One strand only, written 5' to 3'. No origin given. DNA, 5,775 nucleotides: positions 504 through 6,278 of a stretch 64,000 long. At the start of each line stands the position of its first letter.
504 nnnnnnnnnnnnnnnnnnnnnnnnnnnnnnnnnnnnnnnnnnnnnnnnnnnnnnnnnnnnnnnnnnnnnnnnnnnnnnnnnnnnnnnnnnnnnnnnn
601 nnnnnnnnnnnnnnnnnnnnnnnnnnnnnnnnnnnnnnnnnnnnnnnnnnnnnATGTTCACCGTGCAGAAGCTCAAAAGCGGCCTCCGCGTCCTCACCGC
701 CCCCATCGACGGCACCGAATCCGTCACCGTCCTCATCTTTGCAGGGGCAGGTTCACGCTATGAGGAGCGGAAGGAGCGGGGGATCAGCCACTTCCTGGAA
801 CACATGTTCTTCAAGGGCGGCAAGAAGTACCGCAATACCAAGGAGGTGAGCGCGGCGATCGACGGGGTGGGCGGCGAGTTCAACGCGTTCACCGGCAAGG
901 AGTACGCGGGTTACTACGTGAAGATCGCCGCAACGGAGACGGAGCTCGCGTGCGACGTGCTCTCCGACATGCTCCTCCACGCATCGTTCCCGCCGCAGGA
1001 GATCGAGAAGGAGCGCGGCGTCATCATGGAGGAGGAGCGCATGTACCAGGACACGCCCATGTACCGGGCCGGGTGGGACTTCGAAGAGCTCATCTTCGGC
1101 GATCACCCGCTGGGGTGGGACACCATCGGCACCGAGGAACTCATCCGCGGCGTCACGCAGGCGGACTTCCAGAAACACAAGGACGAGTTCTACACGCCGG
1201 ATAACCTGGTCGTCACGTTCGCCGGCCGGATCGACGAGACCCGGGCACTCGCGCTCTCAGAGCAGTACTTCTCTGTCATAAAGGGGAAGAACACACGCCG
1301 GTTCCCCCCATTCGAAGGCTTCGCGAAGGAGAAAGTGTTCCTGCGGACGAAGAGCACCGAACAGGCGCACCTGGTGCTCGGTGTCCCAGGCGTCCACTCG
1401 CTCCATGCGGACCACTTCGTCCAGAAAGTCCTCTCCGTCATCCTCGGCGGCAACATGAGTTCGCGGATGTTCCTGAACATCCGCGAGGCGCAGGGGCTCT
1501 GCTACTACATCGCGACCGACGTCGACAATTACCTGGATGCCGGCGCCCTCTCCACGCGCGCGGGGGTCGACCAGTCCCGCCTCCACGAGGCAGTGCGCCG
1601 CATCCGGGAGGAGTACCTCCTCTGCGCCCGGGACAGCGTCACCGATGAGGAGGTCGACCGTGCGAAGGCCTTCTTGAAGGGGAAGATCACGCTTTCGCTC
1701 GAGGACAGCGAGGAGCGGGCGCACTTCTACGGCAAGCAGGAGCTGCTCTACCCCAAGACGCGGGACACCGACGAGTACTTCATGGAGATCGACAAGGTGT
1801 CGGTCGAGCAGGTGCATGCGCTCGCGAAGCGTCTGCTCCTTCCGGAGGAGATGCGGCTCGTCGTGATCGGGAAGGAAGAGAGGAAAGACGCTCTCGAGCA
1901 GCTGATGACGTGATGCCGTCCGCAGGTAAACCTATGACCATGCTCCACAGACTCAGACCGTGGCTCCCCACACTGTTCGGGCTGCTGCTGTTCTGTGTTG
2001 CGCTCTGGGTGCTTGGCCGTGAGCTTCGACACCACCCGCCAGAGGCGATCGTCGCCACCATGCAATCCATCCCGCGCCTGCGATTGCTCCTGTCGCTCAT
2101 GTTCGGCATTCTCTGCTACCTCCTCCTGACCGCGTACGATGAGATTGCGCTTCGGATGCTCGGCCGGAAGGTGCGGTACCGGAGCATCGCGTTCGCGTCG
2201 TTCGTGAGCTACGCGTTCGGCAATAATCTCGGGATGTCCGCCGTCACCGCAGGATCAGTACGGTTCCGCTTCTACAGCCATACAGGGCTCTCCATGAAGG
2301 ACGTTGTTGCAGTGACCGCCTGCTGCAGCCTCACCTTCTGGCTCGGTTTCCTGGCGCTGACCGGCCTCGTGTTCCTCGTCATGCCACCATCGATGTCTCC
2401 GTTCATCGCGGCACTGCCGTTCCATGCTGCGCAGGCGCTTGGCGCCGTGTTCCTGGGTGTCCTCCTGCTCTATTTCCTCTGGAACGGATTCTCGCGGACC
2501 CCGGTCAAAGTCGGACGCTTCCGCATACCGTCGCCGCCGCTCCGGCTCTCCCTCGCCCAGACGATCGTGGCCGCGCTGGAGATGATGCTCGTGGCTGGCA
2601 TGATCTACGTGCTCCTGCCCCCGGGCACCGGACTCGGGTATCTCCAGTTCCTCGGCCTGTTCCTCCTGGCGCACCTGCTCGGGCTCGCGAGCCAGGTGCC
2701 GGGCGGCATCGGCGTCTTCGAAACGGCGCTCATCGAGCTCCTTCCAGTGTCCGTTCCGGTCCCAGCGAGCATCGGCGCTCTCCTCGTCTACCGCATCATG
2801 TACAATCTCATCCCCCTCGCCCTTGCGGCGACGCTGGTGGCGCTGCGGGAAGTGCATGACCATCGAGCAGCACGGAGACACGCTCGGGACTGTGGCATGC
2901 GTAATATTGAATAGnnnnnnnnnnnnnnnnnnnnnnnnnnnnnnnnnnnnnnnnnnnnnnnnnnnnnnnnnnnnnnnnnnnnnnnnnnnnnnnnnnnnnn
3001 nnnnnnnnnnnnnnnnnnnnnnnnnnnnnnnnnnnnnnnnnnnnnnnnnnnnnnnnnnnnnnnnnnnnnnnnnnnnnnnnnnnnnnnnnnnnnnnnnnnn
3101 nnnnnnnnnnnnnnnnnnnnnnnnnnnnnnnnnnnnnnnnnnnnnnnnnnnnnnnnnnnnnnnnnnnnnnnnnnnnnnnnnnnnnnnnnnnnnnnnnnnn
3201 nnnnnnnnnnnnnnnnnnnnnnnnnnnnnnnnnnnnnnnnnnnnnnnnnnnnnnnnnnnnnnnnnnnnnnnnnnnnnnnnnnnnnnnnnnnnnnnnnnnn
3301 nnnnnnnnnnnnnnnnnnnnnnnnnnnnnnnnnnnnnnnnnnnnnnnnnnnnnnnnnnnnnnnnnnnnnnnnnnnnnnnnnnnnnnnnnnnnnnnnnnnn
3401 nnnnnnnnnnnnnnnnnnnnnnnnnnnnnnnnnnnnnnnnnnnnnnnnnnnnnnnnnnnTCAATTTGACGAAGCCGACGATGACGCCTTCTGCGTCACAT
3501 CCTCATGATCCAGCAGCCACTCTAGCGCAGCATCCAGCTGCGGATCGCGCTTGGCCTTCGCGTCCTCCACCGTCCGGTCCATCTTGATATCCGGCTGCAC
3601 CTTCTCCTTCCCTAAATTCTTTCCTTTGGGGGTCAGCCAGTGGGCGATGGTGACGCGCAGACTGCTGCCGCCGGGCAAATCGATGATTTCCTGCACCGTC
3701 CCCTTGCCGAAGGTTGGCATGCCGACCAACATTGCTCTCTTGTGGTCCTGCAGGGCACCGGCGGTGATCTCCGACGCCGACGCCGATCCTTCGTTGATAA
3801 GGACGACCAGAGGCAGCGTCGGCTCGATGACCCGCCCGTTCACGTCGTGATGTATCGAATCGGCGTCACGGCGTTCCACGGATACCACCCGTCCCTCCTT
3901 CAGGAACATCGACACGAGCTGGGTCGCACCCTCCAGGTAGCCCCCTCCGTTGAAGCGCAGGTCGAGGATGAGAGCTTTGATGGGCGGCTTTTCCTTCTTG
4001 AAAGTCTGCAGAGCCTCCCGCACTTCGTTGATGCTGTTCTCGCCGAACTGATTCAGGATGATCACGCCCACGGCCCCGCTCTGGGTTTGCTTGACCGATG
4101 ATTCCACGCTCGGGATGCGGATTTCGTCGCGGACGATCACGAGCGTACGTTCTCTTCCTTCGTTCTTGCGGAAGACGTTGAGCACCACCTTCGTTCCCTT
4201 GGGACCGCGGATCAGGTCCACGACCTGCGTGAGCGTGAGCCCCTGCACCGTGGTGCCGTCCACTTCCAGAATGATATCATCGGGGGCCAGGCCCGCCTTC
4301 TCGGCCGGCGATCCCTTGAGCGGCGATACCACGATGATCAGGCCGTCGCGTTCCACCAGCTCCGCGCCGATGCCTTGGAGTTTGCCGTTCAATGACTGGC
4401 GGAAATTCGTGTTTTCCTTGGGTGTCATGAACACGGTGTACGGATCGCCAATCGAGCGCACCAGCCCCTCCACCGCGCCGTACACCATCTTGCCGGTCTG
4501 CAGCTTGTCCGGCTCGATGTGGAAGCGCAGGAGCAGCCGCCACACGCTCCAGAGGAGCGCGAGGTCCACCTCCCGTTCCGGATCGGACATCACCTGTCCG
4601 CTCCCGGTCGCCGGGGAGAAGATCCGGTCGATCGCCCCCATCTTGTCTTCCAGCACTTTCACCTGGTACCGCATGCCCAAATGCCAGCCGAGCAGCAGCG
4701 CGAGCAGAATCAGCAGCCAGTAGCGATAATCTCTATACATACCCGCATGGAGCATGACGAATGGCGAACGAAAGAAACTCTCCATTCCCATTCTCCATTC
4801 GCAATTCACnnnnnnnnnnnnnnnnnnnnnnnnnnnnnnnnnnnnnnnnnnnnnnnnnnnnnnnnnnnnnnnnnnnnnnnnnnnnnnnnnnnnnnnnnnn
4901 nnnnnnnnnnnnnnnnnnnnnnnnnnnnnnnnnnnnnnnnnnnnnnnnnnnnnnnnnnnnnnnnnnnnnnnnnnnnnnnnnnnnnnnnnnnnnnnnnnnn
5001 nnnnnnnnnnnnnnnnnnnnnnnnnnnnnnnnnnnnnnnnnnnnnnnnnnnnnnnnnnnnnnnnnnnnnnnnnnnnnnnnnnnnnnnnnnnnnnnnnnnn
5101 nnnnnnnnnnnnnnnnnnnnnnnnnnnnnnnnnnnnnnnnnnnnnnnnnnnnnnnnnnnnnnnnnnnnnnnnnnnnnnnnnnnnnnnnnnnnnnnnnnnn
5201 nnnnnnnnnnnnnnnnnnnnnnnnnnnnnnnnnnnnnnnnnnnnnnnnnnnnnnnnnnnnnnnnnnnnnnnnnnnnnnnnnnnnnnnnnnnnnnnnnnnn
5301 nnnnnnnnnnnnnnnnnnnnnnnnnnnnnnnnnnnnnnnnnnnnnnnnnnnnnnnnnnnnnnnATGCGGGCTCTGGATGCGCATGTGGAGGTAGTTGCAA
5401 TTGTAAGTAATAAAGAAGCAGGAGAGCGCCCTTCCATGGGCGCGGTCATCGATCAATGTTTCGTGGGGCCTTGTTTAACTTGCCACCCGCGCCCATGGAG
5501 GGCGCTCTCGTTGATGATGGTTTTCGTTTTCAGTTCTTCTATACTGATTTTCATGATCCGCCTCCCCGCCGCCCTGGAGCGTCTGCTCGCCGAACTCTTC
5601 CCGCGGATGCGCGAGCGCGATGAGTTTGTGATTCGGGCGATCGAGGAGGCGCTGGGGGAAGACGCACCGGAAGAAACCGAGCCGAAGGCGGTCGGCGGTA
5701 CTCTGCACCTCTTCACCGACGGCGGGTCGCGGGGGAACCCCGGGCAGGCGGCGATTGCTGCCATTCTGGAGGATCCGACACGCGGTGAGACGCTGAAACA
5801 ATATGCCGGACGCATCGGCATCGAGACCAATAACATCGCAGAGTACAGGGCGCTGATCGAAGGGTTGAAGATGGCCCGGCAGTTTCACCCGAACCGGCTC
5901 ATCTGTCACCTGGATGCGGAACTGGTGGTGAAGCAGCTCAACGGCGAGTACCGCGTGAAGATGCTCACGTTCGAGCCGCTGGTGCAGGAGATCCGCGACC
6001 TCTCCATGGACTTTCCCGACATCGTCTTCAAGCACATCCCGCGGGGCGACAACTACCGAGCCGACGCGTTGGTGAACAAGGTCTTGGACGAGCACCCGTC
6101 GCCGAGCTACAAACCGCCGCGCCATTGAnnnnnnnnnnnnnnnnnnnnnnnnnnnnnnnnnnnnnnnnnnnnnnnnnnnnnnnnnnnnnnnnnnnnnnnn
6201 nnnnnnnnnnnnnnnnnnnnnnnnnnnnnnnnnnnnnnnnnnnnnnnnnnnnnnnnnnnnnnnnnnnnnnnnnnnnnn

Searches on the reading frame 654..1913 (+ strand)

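Call 45: search_protein_families(library=pfam, proteins=[window:654-1913:+], max_evalue=0.001)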
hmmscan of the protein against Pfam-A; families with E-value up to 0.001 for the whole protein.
window:654-1913:+ (419 aa): 2 families
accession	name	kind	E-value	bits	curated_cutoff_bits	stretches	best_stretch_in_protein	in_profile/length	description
PF05193.26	Peptidase_M16_C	-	3.5e-39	135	23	1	167-339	2-179/181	Peptidase M16 inactive domain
PF00675.25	Peptidase_M16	-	1.4e-29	103.3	22.3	1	13-135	2-123/149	Insulinase (Peptidase family M16)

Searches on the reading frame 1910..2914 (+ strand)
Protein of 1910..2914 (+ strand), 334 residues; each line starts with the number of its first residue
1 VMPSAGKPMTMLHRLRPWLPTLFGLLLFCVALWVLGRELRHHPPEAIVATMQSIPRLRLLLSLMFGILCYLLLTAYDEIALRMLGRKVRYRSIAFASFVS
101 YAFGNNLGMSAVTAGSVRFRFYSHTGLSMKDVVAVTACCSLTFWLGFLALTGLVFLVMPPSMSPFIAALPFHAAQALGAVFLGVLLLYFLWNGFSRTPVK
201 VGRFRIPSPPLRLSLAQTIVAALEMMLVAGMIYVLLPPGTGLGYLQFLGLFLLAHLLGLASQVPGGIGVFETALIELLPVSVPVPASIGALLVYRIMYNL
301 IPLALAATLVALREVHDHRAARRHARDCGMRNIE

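Call 45: search_protein_families(library=pfam, proteins=[window:1910-2914:+], max_evalue=0.001)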
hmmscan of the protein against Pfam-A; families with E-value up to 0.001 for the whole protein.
window:1910-2914:+ (334 aa): 1 family
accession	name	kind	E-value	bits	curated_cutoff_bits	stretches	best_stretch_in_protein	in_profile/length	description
PF03706.18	LPG_synthase_TM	-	4.4e-06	26.8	33.4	1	22-305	2-301/302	Lysylphosphatidylglycerol synthase TM region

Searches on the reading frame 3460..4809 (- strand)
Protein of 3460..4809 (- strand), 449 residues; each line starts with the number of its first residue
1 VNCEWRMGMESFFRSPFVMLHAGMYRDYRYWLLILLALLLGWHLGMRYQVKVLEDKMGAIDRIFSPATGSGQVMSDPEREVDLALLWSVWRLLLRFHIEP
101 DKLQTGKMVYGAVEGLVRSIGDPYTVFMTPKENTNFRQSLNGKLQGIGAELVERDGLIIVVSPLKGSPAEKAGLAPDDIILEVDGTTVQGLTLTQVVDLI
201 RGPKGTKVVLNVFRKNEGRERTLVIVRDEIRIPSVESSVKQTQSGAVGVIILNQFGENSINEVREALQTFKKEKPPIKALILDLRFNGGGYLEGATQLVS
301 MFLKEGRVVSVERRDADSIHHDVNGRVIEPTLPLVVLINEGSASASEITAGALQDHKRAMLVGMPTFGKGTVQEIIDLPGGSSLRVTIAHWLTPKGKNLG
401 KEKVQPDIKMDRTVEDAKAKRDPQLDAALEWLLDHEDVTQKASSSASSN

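Call 45: search_protein_families(library=pfam, proteins=[window:3460-4809:-], max_evalue=0.001)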
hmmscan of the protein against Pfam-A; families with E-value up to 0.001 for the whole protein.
window:3460-4809:- (449 aa): 5 families
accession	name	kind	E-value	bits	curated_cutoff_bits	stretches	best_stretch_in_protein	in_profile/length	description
PF03572.23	Peptidase_S41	-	5.6e-50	169.6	24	1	247-409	2-164/165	Peptidase family S41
PF17820.7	PDZ_6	-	1.8e-15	56.9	27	1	159-212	1-52/54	PDZ domain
PF00595.29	PDZ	-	3.5e-12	47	23.2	1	143-212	8-80/81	PDZ domain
PF13180.12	PDZ_2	-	3.1e-11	43.8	27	1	146-220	2-75/80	PDZ domain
PF22694.1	CtpB_N-like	-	0.00046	21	27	1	102-129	55-82/85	Activating protease CtpB N-terminal domain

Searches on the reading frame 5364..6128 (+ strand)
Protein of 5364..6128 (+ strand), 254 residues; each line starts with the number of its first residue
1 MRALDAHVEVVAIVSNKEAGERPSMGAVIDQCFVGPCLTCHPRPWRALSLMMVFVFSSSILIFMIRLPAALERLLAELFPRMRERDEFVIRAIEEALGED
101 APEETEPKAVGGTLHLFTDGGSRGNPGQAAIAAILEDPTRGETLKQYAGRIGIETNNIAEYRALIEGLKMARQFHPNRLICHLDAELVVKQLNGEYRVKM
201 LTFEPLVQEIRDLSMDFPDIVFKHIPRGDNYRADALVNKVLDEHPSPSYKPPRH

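Call 72: search_protein_families(library=pfam, proteins=[window:5364-6128:+], max_evalue=0.1)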
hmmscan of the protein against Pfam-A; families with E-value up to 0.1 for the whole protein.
window:5364-6128:+ (254 aa): 2 families
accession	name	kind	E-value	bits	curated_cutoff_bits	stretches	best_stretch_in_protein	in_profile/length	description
PF13456.12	RVT_3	-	2.8e-19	69.7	21.6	1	118-239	2-122/123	Reverse transcriptase-like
PF00075.30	RNase_H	-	2.7e-07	31.3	25.8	1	115-193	5-76/141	RNase H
